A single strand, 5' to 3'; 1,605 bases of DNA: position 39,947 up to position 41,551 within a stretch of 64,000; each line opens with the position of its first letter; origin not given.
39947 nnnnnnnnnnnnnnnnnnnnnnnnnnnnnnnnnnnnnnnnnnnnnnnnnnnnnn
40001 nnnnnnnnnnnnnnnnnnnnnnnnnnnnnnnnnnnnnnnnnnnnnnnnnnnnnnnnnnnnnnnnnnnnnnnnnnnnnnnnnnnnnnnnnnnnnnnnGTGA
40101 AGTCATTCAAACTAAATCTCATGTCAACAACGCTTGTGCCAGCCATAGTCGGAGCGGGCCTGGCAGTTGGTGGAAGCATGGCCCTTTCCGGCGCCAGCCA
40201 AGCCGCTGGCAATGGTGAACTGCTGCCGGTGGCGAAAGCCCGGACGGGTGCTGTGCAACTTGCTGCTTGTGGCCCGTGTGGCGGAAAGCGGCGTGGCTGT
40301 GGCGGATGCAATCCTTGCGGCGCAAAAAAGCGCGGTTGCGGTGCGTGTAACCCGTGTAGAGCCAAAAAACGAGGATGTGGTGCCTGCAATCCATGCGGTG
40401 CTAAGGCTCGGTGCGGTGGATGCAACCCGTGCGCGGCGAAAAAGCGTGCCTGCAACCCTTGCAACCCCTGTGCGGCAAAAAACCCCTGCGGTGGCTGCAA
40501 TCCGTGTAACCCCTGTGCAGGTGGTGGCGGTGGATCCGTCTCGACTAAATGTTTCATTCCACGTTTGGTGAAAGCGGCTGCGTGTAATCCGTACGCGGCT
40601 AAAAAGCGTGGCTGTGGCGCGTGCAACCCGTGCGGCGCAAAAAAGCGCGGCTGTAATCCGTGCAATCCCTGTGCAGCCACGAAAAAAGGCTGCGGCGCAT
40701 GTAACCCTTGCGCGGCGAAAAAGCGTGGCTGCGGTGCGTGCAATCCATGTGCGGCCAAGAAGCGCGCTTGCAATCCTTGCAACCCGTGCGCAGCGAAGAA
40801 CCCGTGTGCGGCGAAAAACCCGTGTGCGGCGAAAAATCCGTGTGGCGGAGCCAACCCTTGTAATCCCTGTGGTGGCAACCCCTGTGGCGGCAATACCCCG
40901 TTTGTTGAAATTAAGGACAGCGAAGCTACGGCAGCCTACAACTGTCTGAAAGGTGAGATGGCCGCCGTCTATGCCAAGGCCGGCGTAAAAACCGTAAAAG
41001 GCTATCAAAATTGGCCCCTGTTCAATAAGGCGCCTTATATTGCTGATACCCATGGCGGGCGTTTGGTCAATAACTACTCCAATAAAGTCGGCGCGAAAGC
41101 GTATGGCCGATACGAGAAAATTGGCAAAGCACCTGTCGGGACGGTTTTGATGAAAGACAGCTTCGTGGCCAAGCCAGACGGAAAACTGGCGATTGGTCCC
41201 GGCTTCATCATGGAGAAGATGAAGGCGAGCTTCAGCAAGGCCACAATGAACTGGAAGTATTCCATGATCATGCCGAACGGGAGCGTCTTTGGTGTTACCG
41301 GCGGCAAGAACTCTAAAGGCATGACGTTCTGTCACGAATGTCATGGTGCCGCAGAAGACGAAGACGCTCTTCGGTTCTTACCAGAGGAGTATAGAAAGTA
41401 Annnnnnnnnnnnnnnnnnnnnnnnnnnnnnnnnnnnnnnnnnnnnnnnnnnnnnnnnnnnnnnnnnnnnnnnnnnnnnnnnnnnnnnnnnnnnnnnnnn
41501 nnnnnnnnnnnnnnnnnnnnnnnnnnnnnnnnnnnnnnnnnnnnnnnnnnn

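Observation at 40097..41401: Exported CNPC / C-x2-C-x2-C repeat domain (about 44 Cys) fused to a cytochrome P460-like haem domain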

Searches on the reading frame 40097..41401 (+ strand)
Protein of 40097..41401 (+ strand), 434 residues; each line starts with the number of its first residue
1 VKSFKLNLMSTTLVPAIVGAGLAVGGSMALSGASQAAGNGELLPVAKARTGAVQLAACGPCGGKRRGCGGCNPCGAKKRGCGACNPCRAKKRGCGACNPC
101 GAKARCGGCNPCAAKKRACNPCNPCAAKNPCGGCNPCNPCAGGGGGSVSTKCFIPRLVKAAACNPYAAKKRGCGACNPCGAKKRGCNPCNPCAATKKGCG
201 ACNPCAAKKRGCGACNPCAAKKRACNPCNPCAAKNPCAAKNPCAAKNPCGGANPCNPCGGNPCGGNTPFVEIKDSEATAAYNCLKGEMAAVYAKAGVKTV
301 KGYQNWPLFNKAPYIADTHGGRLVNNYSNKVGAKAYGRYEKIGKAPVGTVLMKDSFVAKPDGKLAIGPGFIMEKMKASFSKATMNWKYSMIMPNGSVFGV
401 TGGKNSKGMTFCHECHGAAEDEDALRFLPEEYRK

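Call 3: search_protein_families(library=pfam, proteins=[window:40121-41401:+], max_evalue=1)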
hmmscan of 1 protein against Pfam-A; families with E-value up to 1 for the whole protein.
window:40121-41401:+ (426 aa): 1 family
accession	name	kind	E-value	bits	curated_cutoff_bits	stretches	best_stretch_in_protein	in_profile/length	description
PF16694.10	Cytochrome_P460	-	5.3e-08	33.7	27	1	293-416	2-122/125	Cytochrome P460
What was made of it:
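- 40892..41398 (+): Cytochrome P460-family domain, residues 266-434. PF16694 at 33.7 bits against cut-off 27 (call 3).
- On Cytochrome P460 / c'-beta superfamily (Pfam PF16694): 33.7 bits against cut-off 27, E 5.3e-8, covering profile positions 2-122 of 125 (call 3)
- Checked: The recollection is confirmed: PF16694 scores 33.7 bits against a cut-off of 27 (call 3).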

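Call 4: search_protein_families(library=ncbifam, proteins=[window:40121-41401:+], max_evalue=1)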
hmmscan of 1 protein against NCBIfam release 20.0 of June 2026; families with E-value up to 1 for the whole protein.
window:40121-41401:+ (426 aa): 0 families
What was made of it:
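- Closest known: Metallothioneins and bacterial copper-storage proteins. Different: No homology (calls 3, 4).
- No metallothionein, copper-resistance or mercury-resistance family hit (calls 3, 4).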

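Call 7: find_homologous_proteins(query=window:40121-41401:+)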
Query window:40121-41401:+ (426 aa): 922 proteins with E <= 0.001 among 8000 candidates; the best 120 are listed.
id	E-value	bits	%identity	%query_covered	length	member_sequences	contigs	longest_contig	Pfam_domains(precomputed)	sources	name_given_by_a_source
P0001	2.9e-140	486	58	100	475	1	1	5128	PF16694.11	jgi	-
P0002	1.9e-137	477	48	100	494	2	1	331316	-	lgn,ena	-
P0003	2.9e-136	473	86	58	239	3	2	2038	PF16694.11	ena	-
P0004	1.4e-133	464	57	100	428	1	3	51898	PF16694.11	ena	-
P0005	2.2e-133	464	57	99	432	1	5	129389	PF02008.26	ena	-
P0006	9.7e-133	461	58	88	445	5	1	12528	-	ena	-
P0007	1.5e-131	458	55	100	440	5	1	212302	-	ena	-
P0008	1.2e-129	451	62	85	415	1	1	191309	PF16694.11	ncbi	-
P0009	1.5e-129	451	56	100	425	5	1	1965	PF16694.11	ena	-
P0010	2.3e-129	450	57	94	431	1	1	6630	-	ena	-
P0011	1.6e-126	441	54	100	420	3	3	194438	PF16694.11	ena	-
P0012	1.1e-122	428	47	100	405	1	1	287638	PF16694.11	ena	-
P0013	2.5e-119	417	49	100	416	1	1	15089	PF16694.11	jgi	-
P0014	1.7e-118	414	54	80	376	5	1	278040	PF16694.11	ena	-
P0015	4.4e-118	413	54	100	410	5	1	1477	PF16694.11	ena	-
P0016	5.6e-118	413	52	85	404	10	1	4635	PF16694.11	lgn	-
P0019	9.3e-115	402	53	99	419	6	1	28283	PF16694.11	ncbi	-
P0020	7.1e-114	399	49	100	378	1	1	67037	PF16694.11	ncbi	-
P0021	5.7e-113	396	48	100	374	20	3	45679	PF16694.11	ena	-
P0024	3.1e-111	391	55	100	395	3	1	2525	PF16694.11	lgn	-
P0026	2.8e-109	384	53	100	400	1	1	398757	PF16694.11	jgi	jgi:hypothetical protein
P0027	6.9e-109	383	55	100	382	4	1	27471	PF16694.11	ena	-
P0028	2.6e-108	381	52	85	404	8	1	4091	PF16694.11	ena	-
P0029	2.8e-108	381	52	100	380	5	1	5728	PF16694.11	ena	-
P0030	6.8e-108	380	53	65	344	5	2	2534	PF16694.11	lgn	-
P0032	8.5e-107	376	53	64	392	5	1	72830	PF16694.11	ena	-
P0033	9.5e-107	376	53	100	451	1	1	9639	PF02389.21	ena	-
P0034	2.2e-105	371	48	100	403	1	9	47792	PF16694.11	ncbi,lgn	-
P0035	3.8e-105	370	52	100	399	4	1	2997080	PF16694.11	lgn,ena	-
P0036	2.8e-104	368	58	79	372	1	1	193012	PF16694.11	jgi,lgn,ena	-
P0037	2.0e-103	365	52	100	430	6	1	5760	PF16694.11,PF02389.21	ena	-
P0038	2.1e-103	365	47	99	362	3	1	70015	PF16694.11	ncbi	-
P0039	2.1e-103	365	54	64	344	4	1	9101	PF16694.11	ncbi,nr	ncbi:MAG: cytochrome P460 family protein [Proteobacteria bacterium]|nr:cytochrome P460 family protei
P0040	8.8e-103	363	42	100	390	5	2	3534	PF16694.11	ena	-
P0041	1.6e-102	362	53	65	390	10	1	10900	PF16694.11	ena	-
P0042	9.1e-102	359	55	79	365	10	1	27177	PF16694.11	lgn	-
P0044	2.4e-101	358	53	78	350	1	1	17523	PF16694.11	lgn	-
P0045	2.8e-101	358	49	100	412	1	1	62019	PF16694.11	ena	-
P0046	4.0e-100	354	46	100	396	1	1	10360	PF16694.11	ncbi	-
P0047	3.9e-99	351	48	92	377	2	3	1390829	PF16694.11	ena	-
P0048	2.0e-98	348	52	100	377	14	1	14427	PF16694.11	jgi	jgi:hypothetical protein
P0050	7.1e-98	346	46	98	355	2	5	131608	PF16694.11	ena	-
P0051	1.1e-97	346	52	74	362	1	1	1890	PF16694.11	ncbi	-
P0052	2.3e-97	345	52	100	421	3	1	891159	PF27959.1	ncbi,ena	-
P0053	3.5e-97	344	45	100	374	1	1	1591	PF16694.11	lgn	-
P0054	6.9e-97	343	48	99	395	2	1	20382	PF16694.11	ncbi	-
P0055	6.9e-97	343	47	100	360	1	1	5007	PF16694.11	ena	-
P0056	9.1e-97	343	58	73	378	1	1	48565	PF16694.11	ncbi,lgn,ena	-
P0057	4.4e-96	341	50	82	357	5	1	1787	PF16694.11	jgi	-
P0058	1.1e-95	339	53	68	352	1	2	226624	PF16694.11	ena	-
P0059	1.2e-95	339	49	100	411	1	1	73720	PF16694.11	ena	-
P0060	1.6e-95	339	52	75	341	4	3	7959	PF16694.11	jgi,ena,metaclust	metaclust:\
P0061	2.3e-95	338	48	100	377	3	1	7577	PF16694.11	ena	-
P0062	3.1e-95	338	50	99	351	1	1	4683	PF16694.11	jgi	-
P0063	5.2e-95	337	50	92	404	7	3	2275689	PF16694.11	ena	-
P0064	6.7e-95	337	56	82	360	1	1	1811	PF16694.11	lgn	-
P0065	2.0e-94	335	54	83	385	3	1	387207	PF16694.11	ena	-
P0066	7.6e-94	333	56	74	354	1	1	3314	PF16694.11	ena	-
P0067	2.9e-93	331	55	85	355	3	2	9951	PF16694.11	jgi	jgi:hypothetical protein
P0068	4.1e-93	331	50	100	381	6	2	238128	PF16694.11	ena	-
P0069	6.3e-93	330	52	64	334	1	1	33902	PF16694.11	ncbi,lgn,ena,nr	ncbi:MAG: hypothetical protein COB93_06240 [Sneathiella sp.]|nr:MAG: hypothetical protein COB93_0624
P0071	1.1e-92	329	44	100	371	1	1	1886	PF16694.11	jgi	jgi:hypothetical protein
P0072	1.5e-92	329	51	98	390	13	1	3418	PF16694.11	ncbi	-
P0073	1.7e-92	329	43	75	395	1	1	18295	PF16694.11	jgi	jgi:hypothetical protein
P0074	1.9e-92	329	49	100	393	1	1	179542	PF16694.11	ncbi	-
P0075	2.8e-92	328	50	100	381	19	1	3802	PF16694.11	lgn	-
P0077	5.0e-92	327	48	100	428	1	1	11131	PF16694.11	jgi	-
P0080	3.1e-91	325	51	85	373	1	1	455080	PF16694.11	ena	-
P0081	4.5e-91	324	45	100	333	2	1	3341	PF16694.11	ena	-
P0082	4.9e-91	324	47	73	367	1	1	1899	PF16694.11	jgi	jgi:hypothetical protein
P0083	6.7e-91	323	56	65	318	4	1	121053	PF16694.11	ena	-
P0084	1.2e-90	323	53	61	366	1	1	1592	PF16694.11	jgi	-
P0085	1.5e-90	322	49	100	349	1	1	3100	PF16694.11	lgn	-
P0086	2.6e-90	322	50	100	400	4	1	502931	PF16694.11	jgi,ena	jgi:hypothetical protein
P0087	4.6e-90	321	56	73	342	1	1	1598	PF16694.11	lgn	-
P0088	6.3e-90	320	50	100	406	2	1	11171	PF16694.11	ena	-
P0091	1.9e-89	319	52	75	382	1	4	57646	PF16694.11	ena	-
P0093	3.1e-89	318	44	91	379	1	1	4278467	PF16694.11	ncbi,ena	-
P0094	1.4e-88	316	46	100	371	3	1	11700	PF16694.11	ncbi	-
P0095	1.4e-88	316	51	100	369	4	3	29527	PF16694.11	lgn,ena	-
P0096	3.5e-88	315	52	81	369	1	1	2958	PF16694.11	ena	-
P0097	3.7e-88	314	50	100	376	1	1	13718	PF16694.11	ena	-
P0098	5.4e-88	314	52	66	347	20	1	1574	PF16694.11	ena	-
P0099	1.5e-87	312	50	92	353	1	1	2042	PF16694.11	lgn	-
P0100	2.1e-87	312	51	93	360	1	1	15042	PF16694.11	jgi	jgi:hypothetical protein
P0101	2.8e-87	312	50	100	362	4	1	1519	PF16694.11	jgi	jgi:hypothetical protein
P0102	7.3e-87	310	48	78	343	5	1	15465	PF16694.11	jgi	-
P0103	7.5e-87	310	45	100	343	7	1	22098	PF16694.11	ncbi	-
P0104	2.1e-86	309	45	100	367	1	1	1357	PF16694.11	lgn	-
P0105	2.9e-86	308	57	74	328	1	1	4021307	PF16694.11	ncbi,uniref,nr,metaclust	ncbi:cytochrome P460 family protein [Magnetospira sp. QH-2]|uniref:cytochrome P460 family protein n=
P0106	3.5e-86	308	45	100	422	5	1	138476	PF16694.11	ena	-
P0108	5.2e-86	307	51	92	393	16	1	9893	PF16694.11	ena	-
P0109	5.6e-86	307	49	83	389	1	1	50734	PF16694.11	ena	-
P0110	7.8e-86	307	48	82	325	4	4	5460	PF16694.11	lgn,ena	-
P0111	1.5e-85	306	53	65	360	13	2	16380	PF16694.11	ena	-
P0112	1.6e-85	306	53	74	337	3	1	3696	PF16694.11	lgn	-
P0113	1.9e-85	306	51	74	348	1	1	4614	PF16694.11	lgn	-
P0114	2.2e-85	305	54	78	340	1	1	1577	PF16694.11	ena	-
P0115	2.3e-85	305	50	95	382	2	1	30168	PF16694.11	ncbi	-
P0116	3.7e-85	305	47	99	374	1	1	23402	PF16694.11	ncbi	-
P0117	6.4e-85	304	48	100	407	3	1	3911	PF16694.11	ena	-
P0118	1.4e-84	303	48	100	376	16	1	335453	PF16694.11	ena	-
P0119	2.0e-84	302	43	100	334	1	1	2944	PF16694.11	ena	-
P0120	2.3e-84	302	44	99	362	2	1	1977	PF16694.11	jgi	-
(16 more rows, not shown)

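Call 17: search_protein_families(library=pfam, proteins=[P0052, P0005, P0033], max_evalue=1)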
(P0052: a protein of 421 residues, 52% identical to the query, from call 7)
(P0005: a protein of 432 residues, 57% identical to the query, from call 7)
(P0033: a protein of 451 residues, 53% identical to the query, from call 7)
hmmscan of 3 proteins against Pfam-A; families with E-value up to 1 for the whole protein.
P0052 (421 aa): 1 family
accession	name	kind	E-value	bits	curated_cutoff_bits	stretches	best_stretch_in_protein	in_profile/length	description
PF05403.16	Plasmodium_HRP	-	0.04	14.2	45.8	1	151-242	69-154/218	Plasmodium histidine-rich protein (HRPII/III)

P0005 (432 aa): 1 family
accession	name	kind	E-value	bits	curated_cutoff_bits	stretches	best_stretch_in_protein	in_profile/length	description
PF02008.25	zf-CXXC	-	1.3e-06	28.7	26.5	4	202-229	5-32/48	CXXC zinc finger domain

P0033 (451 aa): 1 family
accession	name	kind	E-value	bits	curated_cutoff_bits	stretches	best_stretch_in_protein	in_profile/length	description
PF02389.20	Cornifin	-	1e-12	48.9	34.8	3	144-234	18-105/135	Cornifin (SPRR) family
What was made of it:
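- On Metallothionein: There are only spurious zf-CXXC and cornifin hits, and those are in homologues (calls 3, 4, 17).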

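Call 49: predict_structure(alignment_id=A2)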
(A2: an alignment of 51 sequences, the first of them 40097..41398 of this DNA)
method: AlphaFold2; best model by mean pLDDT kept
length: 434 residues; sequences in the alignment: 51
mean_pLDDT: 62.0   pTM: 0.57
mean pLDDT of the five models: 62.0, 59.8, 59.8, 59.7, 58.4
residues with pLDDT >= 90: 132; 70-90: 41; 50-70: 47; < 50: 214
segments of 3 or more residues with pLDDT < 50: 1-3, 5-137, 193-203, 205-265
pLDDT, mean of each block of 10 residues (from residue 1): 43 39 34 37 33 28 35 37 36 36 35 37 36 41 71 96 78 55 52 47 46 41 42 39 42 37 55 97 97 96 96 91 96 90 91 96 96 94 90 95 86 62 74 92
secondary structure, 60 per line:
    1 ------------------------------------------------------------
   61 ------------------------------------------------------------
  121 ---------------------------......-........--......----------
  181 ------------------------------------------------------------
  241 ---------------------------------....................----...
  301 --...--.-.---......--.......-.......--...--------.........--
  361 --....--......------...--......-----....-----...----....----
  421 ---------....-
elements in order: E148-153 H155-162 H165-170 H274-293 E314-316 E322-328 H330-336 E350-358 E363-366 E369-374 E386-391 E397-400 H413-416
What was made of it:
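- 40520..40612 (+): Residues 142-172: conserved folded element '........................'. Strand 148-153, helices 155-162 and 165-170. Contains Cys152. pLDDT 71-96 in the full-length model (call 49).
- Closest known: C-x-P-C active sites of periplasmic thiol-disulfide reductases. Different: The motif sits in a disordered repeat (call 49).
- They are unstructured while the joint is ordered (call 49). The repeats have no predicted structure (call 49).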

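Call 77: find_encoding_contigs(protein=window:40097-41401:+, flank=1000, max_places=3)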
Protein window:40097-41401:+ (434 aa): 14 contigs read that carry it; 3 places shown.
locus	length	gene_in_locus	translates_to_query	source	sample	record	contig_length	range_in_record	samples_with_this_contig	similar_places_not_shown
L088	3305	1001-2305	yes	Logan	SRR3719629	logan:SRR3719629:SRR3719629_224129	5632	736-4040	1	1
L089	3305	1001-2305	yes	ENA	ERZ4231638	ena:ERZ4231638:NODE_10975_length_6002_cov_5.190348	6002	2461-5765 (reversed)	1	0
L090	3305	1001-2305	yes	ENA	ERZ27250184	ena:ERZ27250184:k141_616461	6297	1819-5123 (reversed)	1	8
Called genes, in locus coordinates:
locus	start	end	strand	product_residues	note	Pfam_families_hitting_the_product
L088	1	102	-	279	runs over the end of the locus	?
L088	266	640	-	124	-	-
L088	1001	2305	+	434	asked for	-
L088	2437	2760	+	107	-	-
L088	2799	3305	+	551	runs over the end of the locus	PF12729:4HB_MCP_1 (weak), PF00672:HAMP (weak), PF00015:MCPsignal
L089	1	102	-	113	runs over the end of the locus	?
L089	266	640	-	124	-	-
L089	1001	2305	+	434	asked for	-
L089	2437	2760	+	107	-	-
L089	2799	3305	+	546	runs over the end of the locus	PF12729:4HB_MCP_1 (weak), PF00672:HAMP (weak), PF00015:MCPsignal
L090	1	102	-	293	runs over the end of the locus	PF00892:EamA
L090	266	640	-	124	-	-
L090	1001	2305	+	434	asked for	-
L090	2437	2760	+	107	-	-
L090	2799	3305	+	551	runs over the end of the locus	PF12729:4HB_MCP_1 (weak), PF00672:HAMP (weak), PF00015:MCPsignal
